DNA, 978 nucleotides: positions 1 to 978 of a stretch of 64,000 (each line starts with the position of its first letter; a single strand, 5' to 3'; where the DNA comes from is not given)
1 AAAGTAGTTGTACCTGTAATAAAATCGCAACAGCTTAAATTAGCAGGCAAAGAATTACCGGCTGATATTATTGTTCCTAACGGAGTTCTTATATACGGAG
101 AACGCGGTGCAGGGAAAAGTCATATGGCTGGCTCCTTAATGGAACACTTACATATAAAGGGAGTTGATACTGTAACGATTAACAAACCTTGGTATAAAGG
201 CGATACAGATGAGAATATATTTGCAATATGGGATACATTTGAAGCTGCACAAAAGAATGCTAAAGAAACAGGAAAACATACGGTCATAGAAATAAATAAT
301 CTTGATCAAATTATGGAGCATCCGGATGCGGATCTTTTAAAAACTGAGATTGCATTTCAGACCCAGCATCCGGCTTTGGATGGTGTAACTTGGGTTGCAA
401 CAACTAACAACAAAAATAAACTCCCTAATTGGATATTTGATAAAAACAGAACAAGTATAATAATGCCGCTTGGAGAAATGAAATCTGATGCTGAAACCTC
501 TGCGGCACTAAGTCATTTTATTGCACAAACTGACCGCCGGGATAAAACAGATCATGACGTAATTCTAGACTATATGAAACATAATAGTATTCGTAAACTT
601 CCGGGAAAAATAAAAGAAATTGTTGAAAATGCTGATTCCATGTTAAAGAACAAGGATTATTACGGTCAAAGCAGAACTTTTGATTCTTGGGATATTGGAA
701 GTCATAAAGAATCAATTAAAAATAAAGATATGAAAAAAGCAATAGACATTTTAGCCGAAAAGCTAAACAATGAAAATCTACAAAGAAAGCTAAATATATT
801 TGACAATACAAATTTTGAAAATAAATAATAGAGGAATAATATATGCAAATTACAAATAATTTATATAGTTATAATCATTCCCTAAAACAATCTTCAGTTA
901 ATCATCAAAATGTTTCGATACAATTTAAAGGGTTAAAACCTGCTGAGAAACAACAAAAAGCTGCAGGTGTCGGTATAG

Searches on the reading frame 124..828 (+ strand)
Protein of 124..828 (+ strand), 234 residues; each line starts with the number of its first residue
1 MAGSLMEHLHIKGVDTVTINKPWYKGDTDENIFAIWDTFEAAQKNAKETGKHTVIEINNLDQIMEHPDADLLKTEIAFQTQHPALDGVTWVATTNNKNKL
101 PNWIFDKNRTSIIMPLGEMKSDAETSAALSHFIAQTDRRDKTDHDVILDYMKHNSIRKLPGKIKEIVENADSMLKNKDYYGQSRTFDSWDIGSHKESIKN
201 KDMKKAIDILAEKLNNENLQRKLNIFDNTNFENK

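Call 67: find_encoding_contigs(protein=window:124-828:+, flank=10000, max_places=3)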
Protein window:124-828:+ (234 aa): no gene with exactly this product is on record in the collection.
